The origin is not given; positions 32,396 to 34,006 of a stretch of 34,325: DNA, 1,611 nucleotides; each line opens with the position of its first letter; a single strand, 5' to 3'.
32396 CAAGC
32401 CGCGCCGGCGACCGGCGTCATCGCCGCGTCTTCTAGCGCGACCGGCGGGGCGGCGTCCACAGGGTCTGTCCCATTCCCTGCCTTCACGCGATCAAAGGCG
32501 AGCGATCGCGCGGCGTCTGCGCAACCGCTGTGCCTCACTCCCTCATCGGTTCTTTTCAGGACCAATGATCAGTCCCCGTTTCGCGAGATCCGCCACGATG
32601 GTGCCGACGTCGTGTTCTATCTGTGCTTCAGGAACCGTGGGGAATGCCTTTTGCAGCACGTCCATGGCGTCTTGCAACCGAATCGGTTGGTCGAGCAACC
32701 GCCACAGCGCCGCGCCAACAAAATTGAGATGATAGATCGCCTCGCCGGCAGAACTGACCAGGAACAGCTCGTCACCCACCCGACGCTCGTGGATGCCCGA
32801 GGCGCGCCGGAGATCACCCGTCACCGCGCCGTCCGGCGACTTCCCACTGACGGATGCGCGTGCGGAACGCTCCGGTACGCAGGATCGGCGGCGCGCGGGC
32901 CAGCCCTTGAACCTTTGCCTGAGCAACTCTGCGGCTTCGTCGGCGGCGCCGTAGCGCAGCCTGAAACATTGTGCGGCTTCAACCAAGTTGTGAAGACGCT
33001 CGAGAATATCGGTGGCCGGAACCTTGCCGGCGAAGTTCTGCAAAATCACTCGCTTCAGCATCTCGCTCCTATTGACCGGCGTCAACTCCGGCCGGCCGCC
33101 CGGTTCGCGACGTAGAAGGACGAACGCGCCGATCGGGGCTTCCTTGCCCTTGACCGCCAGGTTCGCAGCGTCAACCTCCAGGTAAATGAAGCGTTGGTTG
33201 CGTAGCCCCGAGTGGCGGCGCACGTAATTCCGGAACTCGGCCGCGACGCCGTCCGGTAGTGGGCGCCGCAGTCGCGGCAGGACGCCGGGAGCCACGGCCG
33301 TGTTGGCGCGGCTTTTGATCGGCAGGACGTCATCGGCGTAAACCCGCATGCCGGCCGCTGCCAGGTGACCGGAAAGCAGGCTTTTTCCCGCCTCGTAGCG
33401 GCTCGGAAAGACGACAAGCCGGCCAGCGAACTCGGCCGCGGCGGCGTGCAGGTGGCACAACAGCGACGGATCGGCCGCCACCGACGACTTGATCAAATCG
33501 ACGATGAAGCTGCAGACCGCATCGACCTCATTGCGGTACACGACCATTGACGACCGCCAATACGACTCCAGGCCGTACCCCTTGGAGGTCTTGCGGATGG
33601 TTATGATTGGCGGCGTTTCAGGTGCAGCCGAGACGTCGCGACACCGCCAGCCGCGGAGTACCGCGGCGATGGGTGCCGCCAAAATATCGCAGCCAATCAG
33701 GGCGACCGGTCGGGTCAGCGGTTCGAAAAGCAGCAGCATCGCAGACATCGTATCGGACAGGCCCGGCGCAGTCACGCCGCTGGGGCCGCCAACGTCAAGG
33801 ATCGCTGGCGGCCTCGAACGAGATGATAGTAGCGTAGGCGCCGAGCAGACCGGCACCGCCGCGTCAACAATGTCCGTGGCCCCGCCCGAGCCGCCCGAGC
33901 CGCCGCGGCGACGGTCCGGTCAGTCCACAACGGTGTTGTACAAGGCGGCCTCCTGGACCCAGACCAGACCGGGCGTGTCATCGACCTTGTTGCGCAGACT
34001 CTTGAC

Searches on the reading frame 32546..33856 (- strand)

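Call 74: search_protein_families(library=pfam, proteins=[window:32546-33856:-], max_evalue=0.00001)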
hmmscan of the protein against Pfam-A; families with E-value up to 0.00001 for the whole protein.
window:32546-33856:- (437 aa): 1 family
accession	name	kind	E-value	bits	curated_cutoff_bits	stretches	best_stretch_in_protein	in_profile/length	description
PF05402.18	PqqD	-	8.1e-12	45.7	23.4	1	364-430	2-67/67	Coenzyme PQQ synthesis protein D (PqqD)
